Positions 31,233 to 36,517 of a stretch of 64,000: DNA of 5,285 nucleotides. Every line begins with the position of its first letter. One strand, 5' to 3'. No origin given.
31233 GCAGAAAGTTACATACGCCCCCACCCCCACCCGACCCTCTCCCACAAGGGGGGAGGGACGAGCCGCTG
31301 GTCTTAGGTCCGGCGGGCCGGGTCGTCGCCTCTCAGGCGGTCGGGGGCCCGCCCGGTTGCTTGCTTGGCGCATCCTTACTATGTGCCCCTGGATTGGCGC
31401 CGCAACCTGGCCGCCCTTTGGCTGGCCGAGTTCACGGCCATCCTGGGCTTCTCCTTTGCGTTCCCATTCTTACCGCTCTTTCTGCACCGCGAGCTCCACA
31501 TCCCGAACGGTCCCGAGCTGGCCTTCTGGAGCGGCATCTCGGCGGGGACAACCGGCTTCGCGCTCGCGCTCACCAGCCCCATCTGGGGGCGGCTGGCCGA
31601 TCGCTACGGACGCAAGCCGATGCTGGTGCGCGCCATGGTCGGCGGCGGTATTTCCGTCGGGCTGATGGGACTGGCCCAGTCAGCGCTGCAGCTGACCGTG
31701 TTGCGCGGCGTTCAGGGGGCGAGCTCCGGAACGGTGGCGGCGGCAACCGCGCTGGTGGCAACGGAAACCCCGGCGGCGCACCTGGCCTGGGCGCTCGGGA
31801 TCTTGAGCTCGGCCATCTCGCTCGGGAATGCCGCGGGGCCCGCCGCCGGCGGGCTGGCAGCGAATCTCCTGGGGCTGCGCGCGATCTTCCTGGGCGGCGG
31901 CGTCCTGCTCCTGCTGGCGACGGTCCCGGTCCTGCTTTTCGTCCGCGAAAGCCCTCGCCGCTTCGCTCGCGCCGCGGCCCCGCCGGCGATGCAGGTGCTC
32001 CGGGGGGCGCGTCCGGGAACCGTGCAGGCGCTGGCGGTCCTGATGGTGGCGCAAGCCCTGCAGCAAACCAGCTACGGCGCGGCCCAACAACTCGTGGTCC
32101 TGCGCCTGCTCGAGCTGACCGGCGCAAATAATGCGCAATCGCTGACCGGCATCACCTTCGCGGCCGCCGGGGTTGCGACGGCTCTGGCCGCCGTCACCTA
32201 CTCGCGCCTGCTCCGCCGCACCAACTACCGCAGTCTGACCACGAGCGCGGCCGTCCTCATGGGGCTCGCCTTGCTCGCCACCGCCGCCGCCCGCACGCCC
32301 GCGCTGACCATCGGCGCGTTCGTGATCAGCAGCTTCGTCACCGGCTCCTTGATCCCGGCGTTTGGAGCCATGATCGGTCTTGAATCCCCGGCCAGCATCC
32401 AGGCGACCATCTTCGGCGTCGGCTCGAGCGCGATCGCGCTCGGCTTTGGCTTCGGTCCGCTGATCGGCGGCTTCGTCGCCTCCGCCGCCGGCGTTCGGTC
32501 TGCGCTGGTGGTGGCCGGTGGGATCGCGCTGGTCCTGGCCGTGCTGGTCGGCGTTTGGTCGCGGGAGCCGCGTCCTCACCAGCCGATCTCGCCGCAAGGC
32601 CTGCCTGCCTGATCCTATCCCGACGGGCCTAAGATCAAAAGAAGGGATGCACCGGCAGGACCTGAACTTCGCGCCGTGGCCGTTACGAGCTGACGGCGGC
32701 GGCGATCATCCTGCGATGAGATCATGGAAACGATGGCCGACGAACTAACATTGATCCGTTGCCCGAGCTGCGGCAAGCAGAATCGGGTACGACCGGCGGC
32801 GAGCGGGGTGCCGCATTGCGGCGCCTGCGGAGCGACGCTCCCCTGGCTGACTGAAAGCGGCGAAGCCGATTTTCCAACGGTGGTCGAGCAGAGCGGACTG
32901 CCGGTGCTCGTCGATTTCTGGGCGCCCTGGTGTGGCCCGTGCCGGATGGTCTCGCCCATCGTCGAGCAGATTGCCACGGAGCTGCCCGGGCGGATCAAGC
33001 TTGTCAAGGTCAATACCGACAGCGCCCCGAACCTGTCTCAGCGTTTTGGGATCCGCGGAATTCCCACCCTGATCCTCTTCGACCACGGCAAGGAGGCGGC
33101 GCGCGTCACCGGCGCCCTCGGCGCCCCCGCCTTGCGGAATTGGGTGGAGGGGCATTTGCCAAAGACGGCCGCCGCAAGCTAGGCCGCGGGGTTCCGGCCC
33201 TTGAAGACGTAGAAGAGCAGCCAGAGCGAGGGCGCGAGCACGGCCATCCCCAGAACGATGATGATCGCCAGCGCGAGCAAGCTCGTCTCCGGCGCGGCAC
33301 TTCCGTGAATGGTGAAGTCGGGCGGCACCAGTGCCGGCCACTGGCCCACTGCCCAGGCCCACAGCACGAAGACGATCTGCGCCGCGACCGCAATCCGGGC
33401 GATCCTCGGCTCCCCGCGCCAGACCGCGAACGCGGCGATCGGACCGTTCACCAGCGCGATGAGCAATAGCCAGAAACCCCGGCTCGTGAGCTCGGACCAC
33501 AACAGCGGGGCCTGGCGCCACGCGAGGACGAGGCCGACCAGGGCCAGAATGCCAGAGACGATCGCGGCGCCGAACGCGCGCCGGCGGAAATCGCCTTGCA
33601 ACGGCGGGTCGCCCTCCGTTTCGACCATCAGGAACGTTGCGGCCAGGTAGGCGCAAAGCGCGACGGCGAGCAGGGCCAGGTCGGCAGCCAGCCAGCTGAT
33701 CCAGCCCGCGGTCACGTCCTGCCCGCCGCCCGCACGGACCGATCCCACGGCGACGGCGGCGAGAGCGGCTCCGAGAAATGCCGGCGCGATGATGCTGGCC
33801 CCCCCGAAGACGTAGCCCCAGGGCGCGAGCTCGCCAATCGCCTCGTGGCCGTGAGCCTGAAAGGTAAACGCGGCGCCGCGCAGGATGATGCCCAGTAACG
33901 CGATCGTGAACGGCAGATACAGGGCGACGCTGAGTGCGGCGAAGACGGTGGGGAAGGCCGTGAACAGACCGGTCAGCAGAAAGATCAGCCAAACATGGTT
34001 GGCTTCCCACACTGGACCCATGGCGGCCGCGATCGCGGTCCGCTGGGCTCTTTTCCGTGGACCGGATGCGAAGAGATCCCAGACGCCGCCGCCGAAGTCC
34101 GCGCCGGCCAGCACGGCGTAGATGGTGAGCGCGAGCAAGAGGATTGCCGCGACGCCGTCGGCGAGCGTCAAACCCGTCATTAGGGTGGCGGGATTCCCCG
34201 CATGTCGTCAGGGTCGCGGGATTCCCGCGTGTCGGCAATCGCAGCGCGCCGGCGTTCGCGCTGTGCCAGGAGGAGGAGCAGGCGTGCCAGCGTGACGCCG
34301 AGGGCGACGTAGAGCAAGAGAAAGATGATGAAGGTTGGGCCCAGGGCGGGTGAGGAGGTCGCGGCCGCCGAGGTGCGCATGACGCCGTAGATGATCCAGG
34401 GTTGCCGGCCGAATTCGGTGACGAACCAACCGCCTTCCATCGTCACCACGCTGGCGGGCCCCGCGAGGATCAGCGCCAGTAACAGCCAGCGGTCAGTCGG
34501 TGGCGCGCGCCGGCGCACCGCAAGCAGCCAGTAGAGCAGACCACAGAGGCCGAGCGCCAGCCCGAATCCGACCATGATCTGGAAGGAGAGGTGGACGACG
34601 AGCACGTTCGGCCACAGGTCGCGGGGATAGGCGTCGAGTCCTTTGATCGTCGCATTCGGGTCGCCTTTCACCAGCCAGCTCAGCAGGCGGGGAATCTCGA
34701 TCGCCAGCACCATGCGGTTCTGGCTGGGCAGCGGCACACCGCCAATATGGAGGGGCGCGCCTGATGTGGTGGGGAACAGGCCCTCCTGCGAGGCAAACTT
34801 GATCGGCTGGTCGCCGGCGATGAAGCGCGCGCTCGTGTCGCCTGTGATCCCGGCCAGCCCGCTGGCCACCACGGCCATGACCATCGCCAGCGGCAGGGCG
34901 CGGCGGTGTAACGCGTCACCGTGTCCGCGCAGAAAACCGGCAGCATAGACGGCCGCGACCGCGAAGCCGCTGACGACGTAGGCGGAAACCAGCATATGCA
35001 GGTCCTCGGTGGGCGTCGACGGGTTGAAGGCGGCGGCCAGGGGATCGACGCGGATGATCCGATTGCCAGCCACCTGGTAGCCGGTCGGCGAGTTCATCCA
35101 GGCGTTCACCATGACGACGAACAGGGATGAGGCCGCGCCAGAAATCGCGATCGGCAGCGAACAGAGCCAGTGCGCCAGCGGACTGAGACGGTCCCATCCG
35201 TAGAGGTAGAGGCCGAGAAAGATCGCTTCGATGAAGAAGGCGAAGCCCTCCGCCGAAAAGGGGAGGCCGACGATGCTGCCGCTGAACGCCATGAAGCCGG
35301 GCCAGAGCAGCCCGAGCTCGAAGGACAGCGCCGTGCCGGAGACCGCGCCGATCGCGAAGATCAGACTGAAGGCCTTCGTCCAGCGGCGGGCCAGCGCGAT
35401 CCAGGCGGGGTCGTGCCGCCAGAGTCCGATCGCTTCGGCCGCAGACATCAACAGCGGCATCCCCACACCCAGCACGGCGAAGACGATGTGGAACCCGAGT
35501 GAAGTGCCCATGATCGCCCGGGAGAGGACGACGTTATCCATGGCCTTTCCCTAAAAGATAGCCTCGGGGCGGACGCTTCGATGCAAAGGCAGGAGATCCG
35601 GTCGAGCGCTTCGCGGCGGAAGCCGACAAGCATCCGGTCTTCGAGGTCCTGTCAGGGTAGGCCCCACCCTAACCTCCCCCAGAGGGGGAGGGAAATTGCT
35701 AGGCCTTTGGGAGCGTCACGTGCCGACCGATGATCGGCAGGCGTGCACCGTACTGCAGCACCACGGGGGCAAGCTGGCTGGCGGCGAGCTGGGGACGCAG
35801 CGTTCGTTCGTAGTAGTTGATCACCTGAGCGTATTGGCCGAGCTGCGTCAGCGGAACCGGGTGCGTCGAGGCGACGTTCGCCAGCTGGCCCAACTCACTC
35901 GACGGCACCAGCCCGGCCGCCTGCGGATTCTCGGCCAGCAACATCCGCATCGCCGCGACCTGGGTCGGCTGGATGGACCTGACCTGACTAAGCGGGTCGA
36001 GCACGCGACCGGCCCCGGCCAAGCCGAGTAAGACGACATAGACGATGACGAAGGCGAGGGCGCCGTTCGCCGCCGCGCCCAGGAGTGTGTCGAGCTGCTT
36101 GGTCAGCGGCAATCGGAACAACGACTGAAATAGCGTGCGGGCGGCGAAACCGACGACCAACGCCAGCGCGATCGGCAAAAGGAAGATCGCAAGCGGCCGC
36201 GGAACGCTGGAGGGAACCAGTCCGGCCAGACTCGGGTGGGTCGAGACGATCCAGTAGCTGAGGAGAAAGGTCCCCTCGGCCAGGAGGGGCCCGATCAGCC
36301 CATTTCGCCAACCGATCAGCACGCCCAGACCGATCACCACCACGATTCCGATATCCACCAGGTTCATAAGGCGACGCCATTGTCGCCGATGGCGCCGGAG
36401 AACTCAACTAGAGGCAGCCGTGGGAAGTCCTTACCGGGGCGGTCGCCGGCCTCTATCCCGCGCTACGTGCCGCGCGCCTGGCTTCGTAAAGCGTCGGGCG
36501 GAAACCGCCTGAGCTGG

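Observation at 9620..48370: Dispersed G/C-rich hairpin repeat family at 12 loci: two hairpin types sharing an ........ module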

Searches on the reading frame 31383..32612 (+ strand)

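Call 47: search_protein_families(library=pfam, proteins=[window:31383-32612:+], max_evalue=0.01)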
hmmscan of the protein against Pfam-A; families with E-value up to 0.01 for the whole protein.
window:31383-32612:+ (409 aa): 2 families
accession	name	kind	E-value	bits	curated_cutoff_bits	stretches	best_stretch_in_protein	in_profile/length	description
PF07690.21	MFS_1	-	9.5e-43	146.9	33.4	2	12-208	1-201/347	Major Facilitator Superfamily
PF00083.30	Sugar_tr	-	0.00013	21.4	22.3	1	47-192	45-196/452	Sugar (and other) transporter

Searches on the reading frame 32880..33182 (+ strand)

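Call 63: search_protein_families(library=pfam, proteins=[window:32880-33182:+], max_evalue=0.001)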
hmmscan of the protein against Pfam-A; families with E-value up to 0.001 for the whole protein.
window:32880-33182:+ (100 aa): 8 families
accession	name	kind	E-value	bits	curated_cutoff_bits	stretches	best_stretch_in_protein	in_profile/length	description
PF00085.26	Thioredoxin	-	5.1e-27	94.3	23.5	1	2-90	14-102/103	Thioredoxin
PF13098.12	Thioredoxin_2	-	1.2e-10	42.1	27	1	3-88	2-103/104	Thioredoxin-like domain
PF13905.12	Thioredoxin_8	-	6.7e-08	33.2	27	1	8-48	3-45/94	Thioredoxin-like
PF08534.16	Redoxin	-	1.7e-06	28.3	26.6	1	5-80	27-105/148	Redoxin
PF14595.12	Thioredoxin_9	-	4.3e-06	27.1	25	1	15-74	50-111/129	Thioredoxin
PF00578.27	AhpC-TSA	-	2.3e-05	24.8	26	1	5-83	24-104/124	AhpC/TSA family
PF13728.12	TraF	-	0.00013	22.3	23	1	12-73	135-205/224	F plasmid transfer operon protein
PF13899.12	Thioredoxin_7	-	0.00039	20.9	27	1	3-68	14-82/83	Thioredoxin-like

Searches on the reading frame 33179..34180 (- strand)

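Call 47: search_protein_families(library=pfam, proteins=[window:33179-34180:-], max_evalue=0.01)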
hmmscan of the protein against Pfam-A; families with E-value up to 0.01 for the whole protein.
window:33179-34180:- (333 aa): 1 family
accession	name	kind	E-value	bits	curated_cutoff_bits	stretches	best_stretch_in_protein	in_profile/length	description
PF02322.20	Cyt_bd_oxida_II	-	3.7e-61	207.5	35.6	1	10-326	5-302/302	Cytochrome bd terminal oxidase subunit II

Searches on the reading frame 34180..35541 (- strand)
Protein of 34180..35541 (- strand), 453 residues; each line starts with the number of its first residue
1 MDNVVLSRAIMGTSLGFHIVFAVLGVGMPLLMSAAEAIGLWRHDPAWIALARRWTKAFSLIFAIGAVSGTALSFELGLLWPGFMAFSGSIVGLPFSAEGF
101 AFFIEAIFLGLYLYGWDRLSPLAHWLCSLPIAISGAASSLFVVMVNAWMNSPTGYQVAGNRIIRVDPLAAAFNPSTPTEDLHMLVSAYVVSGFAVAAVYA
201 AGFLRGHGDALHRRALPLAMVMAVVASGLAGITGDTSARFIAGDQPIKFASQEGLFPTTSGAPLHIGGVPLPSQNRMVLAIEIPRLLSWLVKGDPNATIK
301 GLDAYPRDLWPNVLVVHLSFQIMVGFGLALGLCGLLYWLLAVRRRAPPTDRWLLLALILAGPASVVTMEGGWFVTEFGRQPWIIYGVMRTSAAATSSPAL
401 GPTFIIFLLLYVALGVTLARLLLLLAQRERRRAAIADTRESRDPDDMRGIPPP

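Call 47: search_protein_families(library=pfam, proteins=[window:34180-35541:-], max_evalue=0.01)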
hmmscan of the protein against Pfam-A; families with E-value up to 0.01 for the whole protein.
window:34180-35541:- (453 aa): 1 family
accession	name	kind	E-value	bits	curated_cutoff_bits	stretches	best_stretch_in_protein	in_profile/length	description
PF01654.22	Cyt_bd_oxida_I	-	4.4e-132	441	26.2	1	6-428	1-416/418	Cytochrome bd terminal oxidase subunit I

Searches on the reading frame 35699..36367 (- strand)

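Call 47: search_protein_families(library=pfam, proteins=[window:35699-36367:-], max_evalue=0.01)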
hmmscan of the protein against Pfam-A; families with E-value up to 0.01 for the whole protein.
window:35699-36367:- (222 aa): 1 family
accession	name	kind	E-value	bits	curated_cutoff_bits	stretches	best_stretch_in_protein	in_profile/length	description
PF02674.22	Colicin_V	-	2.2e-08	34.7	29.3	1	4-117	1-119/144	Colicin V production protein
